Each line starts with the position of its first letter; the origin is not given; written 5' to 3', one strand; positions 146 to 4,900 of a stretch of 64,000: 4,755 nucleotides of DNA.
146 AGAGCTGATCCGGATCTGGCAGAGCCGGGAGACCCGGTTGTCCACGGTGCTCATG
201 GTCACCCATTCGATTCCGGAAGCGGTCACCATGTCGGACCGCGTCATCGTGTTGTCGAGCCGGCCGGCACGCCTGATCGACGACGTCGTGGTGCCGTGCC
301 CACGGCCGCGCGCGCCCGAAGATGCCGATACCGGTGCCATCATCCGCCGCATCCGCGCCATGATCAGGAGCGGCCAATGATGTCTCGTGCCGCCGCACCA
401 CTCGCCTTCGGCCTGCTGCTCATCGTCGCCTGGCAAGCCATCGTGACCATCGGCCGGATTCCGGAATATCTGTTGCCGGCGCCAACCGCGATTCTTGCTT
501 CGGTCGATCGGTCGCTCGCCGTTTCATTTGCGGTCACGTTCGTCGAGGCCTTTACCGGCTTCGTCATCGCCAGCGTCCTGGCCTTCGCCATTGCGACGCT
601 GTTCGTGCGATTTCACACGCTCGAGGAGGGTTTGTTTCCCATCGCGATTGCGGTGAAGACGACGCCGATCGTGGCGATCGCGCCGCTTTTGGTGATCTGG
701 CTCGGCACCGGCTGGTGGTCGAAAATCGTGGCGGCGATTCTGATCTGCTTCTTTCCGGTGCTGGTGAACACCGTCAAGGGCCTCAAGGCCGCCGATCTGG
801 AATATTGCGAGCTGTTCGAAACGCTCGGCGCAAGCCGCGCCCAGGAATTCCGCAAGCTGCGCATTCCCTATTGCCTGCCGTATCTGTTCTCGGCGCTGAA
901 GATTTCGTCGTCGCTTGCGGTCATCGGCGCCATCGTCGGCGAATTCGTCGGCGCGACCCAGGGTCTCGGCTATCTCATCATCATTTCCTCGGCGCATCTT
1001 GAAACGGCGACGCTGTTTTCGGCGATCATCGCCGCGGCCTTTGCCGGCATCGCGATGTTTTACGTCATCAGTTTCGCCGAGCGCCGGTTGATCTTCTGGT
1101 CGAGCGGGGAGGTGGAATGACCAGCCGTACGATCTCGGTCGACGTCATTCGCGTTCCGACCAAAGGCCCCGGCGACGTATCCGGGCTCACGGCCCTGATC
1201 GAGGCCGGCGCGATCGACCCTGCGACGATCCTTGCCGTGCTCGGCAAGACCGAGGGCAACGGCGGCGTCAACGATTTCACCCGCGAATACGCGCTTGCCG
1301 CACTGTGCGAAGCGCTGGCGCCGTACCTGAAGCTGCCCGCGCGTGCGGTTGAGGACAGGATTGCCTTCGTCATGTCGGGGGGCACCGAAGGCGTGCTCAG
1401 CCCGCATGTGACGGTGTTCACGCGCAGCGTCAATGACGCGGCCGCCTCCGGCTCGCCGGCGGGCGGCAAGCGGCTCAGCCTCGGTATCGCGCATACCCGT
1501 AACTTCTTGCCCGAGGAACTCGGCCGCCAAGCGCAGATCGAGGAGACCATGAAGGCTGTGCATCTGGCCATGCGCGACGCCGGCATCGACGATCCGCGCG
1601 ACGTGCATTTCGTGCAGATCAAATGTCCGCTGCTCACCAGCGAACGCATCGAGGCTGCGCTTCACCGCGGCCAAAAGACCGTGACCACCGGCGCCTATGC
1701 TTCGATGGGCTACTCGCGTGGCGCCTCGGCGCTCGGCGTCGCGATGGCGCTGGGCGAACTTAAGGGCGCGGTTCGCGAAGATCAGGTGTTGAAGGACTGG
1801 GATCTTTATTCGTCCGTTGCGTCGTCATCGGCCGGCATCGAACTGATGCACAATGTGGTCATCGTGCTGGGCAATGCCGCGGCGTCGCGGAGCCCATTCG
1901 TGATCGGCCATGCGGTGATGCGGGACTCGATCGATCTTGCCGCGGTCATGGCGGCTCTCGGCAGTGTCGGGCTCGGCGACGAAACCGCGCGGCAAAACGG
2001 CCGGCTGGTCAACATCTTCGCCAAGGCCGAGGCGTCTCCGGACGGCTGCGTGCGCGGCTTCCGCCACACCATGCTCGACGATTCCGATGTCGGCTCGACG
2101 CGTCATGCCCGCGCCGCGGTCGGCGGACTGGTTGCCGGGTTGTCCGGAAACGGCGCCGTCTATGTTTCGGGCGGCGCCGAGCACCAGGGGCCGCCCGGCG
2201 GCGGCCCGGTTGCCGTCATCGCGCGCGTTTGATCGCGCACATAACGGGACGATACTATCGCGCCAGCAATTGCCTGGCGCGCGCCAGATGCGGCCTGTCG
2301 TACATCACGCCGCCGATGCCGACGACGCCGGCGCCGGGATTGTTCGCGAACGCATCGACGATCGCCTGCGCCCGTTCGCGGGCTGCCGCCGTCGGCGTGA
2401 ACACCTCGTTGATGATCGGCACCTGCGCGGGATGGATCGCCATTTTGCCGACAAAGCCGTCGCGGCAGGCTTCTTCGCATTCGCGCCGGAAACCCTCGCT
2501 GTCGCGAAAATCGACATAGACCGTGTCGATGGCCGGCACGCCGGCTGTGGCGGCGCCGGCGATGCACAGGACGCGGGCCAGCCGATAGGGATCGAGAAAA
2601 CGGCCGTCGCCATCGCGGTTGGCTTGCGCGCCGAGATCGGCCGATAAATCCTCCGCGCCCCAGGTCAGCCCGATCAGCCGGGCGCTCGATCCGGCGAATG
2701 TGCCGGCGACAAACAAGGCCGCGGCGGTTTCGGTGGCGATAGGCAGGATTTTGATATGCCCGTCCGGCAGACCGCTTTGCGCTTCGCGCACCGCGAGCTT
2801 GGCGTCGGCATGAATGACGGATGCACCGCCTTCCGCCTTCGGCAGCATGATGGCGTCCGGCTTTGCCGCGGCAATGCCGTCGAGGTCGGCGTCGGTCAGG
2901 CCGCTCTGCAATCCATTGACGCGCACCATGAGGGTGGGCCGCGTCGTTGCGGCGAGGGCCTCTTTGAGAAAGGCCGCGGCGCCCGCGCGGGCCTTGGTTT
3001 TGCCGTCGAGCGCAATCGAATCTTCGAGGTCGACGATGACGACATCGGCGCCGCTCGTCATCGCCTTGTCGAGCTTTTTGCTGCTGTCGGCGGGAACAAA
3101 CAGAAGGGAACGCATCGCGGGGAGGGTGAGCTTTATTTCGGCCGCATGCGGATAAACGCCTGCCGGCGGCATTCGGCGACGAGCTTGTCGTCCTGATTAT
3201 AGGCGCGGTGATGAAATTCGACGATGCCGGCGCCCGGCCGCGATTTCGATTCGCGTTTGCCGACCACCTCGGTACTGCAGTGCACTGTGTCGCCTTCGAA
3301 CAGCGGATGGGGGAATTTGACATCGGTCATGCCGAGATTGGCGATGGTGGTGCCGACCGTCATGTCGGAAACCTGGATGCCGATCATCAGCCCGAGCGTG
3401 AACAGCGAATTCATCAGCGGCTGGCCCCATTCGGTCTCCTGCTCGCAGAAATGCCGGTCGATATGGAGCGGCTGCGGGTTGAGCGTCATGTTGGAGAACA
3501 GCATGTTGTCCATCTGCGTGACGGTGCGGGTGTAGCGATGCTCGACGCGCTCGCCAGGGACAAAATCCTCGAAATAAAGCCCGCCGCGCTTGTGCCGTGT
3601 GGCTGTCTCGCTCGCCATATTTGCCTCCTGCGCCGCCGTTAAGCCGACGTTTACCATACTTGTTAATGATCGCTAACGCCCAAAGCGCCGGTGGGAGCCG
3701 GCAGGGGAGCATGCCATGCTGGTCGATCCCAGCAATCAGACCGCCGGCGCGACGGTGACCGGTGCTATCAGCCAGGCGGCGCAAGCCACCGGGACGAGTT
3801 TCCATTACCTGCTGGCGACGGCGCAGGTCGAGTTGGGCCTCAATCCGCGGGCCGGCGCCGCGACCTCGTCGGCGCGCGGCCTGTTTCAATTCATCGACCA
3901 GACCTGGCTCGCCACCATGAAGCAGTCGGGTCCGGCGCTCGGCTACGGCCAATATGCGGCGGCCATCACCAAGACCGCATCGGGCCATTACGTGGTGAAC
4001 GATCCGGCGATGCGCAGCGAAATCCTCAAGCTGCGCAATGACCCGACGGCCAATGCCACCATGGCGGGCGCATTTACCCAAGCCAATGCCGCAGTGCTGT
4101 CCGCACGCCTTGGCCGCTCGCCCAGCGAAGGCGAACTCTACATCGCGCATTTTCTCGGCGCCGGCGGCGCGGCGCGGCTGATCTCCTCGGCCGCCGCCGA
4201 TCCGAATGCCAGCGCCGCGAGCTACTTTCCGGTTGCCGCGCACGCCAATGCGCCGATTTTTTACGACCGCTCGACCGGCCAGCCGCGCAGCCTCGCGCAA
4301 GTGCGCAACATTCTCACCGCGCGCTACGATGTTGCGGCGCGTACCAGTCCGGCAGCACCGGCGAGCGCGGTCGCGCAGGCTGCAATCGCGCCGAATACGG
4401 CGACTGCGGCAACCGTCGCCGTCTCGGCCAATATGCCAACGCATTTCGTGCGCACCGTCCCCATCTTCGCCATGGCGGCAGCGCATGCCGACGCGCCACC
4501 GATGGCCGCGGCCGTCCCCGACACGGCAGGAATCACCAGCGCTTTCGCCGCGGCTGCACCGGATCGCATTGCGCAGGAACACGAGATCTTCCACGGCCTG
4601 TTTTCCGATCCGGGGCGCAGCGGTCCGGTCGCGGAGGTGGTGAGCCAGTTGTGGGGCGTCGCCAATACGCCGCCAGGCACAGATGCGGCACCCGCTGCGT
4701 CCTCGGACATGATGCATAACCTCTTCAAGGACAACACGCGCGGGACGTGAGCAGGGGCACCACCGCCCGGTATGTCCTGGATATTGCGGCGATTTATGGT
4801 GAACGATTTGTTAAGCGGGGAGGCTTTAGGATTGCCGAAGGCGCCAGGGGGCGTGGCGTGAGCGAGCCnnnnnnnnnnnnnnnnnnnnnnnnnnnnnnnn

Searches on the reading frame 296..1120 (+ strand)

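Call 67: search_protein_families(library=pfam, proteins=[window:296-1120:+], max_evalue=0.001)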
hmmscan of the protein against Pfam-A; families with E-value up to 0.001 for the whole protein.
window:296-1120:+ (274 aa): 1 family
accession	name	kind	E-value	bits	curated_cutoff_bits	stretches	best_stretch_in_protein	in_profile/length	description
PF00528.27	BPD_transp_1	-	1.3e-28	100.5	26.4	1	94-261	3-174/184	Binding-protein-dependent transport system inner membrane component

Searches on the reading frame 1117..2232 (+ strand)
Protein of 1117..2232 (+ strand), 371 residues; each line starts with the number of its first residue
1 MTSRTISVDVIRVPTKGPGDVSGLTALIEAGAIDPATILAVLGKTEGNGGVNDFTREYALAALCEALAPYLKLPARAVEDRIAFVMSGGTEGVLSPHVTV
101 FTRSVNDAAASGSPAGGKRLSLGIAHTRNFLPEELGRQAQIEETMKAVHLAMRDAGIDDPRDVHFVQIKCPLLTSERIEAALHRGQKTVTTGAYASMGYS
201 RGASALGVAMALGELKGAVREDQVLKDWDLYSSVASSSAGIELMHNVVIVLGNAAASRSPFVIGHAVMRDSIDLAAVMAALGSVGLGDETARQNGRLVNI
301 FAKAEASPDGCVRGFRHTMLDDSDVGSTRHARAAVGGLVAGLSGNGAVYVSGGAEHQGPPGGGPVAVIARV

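Call 67: search_protein_families(library=pfam, proteins=[window:1117-2232:+], max_evalue=0.001)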
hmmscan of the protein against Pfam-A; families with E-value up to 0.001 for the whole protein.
window:1117-2232:+ (371 aa): 1 family
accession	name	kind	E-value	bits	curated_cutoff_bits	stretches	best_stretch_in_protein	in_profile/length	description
PF09663.15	Amido_AtzD_TrzD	-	5e-154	513.1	25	1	10-370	2-358/358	Amidohydrolase ring-opening protein (Amido_AtzD_TrzD)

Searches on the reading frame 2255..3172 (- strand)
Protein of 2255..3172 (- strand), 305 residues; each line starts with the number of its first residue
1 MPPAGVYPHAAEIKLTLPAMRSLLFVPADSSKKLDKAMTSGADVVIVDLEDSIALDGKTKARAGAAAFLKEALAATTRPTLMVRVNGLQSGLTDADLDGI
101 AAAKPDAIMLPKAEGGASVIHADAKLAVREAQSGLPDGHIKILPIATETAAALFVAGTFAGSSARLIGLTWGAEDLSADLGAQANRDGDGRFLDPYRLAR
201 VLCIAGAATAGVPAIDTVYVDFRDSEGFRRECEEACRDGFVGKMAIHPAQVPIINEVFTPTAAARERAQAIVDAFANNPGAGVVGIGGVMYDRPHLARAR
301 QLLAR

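Call 67: search_protein_families(library=pfam, proteins=[window:2255-3172:-], max_evalue=0.001)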
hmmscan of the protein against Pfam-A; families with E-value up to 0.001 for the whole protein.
window:2255-3172:- (305 aa): 2 families
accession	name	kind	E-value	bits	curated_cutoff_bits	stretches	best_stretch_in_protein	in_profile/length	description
PF03328.21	HpcH_HpaI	-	1.2e-39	136.3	25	1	21-248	1-221/221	HpcH/HpaI aldolase/citrate lyase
PF15617.12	C-C_Bond_Lyase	-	4e-11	43.1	28.4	1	23-305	10-314/320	C-C_Bond_Lyase of the TIM-Barrel fold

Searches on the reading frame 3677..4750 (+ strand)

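Call 67: search_protein_families(library=pfam, proteins=[window:3677-4750:+], max_evalue=0.001)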
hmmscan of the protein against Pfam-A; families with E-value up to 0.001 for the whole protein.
window:3677-4750:+ (357 aa): 1 family
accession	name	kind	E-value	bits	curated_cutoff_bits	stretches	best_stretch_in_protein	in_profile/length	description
PF01464.25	SLT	-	0.00063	19.7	21.3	0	31-84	3-55/117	Transglycosylase SLT domain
